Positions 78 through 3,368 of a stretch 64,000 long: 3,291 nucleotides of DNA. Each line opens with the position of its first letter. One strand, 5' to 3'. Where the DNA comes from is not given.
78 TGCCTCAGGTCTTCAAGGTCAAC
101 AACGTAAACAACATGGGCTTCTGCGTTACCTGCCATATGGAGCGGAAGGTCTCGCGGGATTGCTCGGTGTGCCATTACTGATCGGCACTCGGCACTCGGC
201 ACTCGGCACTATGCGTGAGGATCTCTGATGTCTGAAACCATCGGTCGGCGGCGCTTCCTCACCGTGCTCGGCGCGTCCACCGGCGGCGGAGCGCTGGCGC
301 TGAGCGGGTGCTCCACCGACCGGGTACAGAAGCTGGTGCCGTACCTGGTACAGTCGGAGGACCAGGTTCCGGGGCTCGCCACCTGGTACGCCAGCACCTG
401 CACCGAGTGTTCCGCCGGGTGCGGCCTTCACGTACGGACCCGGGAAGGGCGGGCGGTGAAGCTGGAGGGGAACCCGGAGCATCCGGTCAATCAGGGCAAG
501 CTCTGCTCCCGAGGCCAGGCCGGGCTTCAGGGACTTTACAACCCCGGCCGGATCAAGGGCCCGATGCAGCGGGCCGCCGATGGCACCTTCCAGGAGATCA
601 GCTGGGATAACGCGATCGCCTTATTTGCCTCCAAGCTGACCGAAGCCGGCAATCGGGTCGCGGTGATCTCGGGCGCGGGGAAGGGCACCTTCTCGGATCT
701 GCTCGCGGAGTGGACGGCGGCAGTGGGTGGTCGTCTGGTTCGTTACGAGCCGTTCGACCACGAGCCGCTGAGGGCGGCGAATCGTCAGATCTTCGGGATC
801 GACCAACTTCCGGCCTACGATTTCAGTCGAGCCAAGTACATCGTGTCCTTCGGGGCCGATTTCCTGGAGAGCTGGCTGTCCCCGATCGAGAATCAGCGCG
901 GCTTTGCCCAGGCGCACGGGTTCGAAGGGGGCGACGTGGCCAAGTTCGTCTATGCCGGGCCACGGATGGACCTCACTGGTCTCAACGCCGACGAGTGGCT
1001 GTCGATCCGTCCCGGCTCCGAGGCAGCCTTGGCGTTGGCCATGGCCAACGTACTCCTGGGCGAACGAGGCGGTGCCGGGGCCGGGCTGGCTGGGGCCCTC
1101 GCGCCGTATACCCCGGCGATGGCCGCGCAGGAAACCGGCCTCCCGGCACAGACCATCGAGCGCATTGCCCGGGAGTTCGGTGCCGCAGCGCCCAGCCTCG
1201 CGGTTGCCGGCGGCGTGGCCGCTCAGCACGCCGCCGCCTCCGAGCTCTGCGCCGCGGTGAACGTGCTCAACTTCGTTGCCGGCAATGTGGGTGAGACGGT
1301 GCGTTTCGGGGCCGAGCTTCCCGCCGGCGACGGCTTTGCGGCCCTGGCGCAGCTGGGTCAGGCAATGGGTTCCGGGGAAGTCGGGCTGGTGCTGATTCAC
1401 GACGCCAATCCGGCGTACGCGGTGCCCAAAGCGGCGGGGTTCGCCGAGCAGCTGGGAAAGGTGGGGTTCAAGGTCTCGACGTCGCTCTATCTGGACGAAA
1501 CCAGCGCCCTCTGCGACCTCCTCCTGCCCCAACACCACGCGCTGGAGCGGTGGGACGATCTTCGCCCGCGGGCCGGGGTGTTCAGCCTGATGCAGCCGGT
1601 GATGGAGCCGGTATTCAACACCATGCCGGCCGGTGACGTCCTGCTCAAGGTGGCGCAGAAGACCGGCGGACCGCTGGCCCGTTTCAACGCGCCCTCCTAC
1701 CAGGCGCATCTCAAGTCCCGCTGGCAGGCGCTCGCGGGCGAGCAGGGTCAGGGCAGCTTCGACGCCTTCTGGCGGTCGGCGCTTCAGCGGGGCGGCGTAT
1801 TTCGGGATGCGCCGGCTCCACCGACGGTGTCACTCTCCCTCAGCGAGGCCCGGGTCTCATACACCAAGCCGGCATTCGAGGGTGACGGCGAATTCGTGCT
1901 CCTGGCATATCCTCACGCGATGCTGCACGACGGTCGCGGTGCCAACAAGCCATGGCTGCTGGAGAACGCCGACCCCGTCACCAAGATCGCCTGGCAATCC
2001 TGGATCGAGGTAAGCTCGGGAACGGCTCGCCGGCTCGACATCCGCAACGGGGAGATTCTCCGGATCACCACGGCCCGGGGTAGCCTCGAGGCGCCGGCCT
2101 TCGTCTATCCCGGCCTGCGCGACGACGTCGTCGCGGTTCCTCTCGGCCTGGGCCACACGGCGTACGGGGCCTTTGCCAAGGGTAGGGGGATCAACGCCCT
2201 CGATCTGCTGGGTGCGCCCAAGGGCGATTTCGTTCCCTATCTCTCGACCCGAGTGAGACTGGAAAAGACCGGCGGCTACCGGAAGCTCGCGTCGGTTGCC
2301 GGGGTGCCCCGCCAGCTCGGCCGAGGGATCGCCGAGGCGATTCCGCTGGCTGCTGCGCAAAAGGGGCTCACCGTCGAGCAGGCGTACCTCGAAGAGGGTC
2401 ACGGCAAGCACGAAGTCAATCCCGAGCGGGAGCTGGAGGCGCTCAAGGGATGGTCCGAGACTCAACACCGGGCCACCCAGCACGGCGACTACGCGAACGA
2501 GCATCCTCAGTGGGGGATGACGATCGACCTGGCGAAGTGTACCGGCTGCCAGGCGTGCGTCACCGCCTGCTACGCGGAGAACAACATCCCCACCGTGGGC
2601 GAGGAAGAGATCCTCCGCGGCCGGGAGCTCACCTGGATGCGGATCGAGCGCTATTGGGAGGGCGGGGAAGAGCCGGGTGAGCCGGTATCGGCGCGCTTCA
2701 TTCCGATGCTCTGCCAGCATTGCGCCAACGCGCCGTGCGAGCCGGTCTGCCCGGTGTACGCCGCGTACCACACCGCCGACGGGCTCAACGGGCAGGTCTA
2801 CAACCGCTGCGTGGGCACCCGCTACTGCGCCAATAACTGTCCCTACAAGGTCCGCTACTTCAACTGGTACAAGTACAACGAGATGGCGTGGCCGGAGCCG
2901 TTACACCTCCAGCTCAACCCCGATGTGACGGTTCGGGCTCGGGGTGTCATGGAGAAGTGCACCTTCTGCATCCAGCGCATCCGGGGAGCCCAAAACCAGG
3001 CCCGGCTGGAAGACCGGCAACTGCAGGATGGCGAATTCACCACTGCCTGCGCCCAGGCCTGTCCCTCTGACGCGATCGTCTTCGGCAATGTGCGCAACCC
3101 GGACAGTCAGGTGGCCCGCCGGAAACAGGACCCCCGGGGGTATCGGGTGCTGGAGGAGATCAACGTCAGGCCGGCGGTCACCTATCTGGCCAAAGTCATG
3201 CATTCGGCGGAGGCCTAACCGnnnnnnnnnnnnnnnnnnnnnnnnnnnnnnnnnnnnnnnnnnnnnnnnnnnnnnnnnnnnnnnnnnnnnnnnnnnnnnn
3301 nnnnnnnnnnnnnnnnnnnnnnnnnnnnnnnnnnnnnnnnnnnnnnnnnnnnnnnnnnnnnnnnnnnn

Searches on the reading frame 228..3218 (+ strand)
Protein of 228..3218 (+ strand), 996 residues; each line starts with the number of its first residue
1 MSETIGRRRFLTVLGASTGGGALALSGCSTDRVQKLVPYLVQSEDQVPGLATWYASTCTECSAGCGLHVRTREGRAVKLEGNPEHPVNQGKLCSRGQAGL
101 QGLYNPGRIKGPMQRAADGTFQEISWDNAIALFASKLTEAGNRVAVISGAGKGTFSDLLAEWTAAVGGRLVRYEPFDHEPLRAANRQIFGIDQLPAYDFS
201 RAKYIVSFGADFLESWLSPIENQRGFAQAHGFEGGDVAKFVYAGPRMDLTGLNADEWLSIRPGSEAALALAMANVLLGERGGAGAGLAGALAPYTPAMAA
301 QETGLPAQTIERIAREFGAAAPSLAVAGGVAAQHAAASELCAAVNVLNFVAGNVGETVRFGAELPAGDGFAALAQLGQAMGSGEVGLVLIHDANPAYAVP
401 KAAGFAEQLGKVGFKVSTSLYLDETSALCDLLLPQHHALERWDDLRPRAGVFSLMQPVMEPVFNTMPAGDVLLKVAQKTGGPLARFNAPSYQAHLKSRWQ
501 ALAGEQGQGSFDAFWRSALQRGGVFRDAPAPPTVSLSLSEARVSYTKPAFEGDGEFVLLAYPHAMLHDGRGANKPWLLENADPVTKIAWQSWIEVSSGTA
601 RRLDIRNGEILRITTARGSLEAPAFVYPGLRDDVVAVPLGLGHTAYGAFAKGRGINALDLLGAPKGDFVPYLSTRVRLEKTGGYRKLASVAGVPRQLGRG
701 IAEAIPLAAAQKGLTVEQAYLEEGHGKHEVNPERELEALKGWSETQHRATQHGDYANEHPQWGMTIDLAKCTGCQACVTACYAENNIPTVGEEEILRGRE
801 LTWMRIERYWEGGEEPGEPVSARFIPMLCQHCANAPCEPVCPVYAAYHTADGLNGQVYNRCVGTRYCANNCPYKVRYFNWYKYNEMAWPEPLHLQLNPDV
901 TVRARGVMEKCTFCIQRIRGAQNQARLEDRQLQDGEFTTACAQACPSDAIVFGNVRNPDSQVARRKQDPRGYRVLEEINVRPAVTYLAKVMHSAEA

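Call 74: search_protein_families(library=pfam, max_evalue=0.001, proteins=[window:228-3218:+])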
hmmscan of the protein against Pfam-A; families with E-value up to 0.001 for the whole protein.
window:228-3218:+ (996 aa): 9 families
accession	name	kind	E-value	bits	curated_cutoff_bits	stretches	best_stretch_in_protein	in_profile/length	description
PF00384.28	Molybdopterin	-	2.4e-19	70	24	1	108-466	1-341/353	Molybdopterin oxidoreductase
PF04879.21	Molybdop_Fe4S4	-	7.4e-18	64.7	22.7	1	52-105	2-55/55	Molybdopterin oxidoreductase Fe4S4 domain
PF12838.12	Fer4_7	-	2.6e-12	47.5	27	2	860-949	1-52/52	4Fe-4S dicluster domain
PF01568.27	Molydop_binding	-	1e-09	38.8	26.8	1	590-658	28-92/110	Molydopterin dinucleotide binding domain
PF13247.11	Fer4_11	-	3.4e-08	34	26.2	1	822-882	3-65/100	4Fe-4S dicluster domain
PF13237.11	Fer4_10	-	6.8e-05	23.2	25.5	0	764-782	2-21/53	4Fe-4S dicluster domain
PF12797.12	Fer4_2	-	8.1e-05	22.8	24.5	1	762-781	1-20/22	4Fe-4S binding domain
PF13187.11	Fer4_9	-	0.00055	20.3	27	0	770-843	1-49/52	4Fe-4S dicluster domain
PF13183.11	Fer4_8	-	0.00084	20.3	27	0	859-914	3-57/68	4Fe-4S dicluster domain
